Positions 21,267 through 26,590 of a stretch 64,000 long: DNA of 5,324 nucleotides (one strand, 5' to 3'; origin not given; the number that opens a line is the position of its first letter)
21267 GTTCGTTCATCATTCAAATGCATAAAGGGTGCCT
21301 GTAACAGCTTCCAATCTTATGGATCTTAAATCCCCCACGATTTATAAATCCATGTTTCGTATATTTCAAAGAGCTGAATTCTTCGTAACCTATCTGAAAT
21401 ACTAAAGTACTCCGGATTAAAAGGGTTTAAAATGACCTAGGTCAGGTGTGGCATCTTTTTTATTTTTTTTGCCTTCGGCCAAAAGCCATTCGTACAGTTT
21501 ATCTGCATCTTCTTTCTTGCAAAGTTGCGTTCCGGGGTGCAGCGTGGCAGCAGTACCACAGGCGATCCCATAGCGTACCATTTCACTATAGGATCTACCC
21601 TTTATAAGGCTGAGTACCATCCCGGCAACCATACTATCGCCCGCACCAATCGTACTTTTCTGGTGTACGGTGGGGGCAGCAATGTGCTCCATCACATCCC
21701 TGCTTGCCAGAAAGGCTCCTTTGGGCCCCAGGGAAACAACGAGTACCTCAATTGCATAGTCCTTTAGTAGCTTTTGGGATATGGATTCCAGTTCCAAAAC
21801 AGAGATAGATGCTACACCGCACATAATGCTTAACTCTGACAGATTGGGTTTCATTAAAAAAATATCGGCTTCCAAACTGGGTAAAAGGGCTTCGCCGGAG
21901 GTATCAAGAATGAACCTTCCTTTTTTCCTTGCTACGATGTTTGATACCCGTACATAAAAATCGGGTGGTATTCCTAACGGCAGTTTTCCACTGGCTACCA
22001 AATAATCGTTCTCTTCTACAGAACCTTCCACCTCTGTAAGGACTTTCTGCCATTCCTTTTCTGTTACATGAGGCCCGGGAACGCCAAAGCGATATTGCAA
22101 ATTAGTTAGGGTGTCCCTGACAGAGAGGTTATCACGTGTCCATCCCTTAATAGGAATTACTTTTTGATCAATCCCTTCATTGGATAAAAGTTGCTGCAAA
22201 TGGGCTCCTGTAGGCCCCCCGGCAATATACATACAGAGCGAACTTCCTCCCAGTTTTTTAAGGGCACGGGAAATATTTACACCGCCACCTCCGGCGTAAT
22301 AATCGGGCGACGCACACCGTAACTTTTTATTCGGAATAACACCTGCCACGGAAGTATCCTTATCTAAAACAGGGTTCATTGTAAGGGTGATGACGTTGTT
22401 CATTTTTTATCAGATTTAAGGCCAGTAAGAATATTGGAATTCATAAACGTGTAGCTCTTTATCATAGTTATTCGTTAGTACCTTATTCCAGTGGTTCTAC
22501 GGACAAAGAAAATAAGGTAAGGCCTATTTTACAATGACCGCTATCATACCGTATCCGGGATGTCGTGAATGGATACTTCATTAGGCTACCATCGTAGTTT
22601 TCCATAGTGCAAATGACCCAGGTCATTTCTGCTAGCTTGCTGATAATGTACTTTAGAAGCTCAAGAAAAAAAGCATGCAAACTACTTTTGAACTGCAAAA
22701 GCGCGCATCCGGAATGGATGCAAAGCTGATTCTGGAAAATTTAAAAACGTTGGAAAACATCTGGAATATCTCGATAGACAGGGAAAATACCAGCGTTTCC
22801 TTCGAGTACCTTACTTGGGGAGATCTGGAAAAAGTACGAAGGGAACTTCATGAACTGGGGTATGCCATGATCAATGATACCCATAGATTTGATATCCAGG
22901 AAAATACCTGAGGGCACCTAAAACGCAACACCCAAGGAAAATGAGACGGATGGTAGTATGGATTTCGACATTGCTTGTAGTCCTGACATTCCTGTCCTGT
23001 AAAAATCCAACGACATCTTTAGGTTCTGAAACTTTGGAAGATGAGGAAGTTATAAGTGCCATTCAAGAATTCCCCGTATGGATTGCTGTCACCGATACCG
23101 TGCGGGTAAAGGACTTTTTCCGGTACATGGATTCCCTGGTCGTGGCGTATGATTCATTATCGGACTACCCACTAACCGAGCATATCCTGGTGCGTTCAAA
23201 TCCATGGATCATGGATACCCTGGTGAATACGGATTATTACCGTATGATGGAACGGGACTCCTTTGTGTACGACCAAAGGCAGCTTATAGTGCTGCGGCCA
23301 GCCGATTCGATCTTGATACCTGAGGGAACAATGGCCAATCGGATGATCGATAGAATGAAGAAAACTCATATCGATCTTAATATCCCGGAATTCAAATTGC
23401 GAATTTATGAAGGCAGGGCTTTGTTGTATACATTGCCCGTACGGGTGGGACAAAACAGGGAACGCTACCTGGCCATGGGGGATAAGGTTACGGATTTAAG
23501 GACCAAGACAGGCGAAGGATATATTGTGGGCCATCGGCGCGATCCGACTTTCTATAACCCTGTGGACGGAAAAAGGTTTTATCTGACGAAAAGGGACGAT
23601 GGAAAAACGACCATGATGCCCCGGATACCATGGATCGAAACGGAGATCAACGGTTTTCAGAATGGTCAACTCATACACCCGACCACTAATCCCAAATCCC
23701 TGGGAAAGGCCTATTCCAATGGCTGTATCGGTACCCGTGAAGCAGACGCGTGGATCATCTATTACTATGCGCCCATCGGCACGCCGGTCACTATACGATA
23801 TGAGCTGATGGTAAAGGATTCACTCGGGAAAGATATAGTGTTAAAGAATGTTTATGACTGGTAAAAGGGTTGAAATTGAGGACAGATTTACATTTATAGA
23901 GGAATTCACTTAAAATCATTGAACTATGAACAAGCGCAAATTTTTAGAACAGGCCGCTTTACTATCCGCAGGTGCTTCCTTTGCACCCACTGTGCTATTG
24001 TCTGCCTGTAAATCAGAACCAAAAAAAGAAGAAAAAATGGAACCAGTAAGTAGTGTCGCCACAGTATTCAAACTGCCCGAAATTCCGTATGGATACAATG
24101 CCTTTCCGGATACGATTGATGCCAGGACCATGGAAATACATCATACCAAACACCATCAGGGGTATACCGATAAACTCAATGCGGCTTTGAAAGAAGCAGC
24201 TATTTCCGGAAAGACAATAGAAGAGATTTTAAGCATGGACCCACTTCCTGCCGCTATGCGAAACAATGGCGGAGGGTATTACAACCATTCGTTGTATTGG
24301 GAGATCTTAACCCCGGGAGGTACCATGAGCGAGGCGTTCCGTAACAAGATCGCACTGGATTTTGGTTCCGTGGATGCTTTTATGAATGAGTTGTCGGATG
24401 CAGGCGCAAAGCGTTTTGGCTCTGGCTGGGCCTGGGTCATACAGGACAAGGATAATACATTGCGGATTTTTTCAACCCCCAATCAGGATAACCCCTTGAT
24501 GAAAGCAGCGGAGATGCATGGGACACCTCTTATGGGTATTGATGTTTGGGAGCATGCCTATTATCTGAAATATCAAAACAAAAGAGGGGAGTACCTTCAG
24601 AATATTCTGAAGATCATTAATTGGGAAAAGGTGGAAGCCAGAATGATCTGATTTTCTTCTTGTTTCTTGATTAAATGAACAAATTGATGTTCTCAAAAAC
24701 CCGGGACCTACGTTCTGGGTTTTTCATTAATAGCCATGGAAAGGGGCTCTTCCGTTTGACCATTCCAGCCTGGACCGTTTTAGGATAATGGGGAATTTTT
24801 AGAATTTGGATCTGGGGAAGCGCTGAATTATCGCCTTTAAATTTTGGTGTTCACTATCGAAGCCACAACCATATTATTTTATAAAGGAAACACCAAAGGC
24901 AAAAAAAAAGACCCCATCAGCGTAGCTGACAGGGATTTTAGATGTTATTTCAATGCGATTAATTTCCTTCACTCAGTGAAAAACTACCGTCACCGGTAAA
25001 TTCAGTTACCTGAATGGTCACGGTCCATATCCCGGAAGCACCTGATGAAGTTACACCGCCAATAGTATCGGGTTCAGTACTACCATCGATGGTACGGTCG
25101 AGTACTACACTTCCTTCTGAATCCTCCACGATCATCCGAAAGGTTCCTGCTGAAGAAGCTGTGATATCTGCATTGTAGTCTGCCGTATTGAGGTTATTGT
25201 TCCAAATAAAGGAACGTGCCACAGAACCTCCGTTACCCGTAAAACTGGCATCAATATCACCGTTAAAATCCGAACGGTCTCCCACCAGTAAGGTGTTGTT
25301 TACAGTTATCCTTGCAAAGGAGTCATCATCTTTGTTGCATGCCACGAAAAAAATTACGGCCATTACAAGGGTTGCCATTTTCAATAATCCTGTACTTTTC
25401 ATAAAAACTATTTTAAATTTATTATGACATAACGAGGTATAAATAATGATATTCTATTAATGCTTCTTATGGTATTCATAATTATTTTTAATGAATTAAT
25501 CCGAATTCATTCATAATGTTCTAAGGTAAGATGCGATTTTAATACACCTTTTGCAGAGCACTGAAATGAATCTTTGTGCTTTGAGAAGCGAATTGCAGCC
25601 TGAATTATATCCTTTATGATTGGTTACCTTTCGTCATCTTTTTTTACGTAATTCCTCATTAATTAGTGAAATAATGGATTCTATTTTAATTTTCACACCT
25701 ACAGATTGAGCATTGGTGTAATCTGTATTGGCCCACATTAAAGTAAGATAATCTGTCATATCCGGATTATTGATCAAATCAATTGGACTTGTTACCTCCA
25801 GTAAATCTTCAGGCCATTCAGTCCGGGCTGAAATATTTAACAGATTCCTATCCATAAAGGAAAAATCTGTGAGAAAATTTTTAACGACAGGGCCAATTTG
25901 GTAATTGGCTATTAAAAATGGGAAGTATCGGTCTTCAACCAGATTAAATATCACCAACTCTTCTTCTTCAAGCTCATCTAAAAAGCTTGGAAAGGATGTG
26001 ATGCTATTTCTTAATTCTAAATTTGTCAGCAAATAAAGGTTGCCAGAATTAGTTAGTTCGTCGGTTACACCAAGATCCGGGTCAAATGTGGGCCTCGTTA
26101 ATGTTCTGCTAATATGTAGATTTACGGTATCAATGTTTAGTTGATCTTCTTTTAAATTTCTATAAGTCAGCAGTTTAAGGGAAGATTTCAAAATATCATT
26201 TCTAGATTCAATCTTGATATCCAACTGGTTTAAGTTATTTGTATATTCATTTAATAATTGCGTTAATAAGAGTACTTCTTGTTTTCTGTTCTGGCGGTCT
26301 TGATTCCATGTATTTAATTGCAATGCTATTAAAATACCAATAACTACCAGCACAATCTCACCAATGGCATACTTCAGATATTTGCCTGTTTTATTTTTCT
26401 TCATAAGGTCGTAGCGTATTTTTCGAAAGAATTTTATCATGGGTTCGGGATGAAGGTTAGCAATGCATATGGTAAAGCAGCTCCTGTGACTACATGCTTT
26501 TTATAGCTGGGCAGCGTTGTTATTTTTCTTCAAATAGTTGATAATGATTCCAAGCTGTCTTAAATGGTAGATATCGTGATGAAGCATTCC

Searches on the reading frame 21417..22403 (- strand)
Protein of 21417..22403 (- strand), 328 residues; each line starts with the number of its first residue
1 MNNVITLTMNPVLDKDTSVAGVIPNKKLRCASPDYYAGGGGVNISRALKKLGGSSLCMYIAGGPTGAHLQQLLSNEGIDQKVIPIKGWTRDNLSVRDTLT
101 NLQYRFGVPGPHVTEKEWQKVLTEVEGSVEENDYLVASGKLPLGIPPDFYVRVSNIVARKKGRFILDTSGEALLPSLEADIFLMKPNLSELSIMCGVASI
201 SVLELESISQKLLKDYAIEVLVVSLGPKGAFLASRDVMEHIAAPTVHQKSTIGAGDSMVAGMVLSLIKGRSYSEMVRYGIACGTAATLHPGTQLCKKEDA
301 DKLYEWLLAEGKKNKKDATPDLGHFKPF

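Call 62: search_protein_families(library=pfam, proteins=[window:21417-22403:-], max_evalue=0.0001)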
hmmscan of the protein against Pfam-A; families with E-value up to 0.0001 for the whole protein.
window:21417-22403:- (328 aa): 2 families
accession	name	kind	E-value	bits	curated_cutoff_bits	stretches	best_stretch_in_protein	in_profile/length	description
PF00294.29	PfkB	-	1.3e-46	159.8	25.8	1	9-296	11-299/302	pfkB family carbohydrate kinase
PF08543.17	Phos_pyr_kin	-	3.6e-05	23.7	27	1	157-280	96-225/246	Phosphomethylpyrimidine kinase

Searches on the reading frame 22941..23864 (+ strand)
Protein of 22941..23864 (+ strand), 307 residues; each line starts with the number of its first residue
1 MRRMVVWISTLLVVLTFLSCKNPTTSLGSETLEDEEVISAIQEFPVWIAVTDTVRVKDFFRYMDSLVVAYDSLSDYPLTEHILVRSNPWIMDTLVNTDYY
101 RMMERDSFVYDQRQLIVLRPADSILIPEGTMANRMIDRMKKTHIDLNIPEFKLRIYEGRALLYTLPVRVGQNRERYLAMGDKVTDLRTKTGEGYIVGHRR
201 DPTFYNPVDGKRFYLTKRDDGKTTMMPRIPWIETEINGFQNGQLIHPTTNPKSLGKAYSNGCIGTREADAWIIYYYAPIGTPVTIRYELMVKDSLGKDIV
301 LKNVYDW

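Call 62: search_protein_families(library=pfam, proteins=[window:22941-23864:+], max_evalue=0.0001)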
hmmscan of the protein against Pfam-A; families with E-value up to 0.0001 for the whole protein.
window:22941-23864:+ (307 aa): 1 family
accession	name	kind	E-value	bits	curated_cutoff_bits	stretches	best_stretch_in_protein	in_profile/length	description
PF03734.19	YkuD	-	6e-16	59.8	23.4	1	142-285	2-146/146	L,D-transpeptidase catalytic domain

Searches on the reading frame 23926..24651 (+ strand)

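Call 62: search_protein_families(library=pfam, proteins=[window:23926-24651:+], max_evalue=0.0001)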
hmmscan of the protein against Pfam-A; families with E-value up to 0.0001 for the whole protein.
window:23926-24651:+ (241 aa): 2 families
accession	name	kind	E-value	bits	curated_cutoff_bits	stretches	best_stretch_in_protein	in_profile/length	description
PF02777.23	Sod_Fe_C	-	6.4e-38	129.4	20.9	1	136-239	3-102/102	Iron/manganese superoxide dismutases, C-terminal domain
PF00081.27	Sod_Fe_N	-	2.4e-23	82.8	27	1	48-128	2-81/82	Iron/manganese superoxide dismutases, alpha-hairpin domain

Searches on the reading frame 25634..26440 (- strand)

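Call 32: search_protein_families(library=pfam, proteins=[window:25634-26440:-], max_evalue=0.001)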
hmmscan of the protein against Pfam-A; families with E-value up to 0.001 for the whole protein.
window:25634-26440:- (268 aa): 1 family
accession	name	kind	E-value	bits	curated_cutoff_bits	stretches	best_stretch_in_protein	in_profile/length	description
PF19578.4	DUF6090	-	1e-08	35.6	23.5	1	28-148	1-120/182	Family of unknown function (DUF6090)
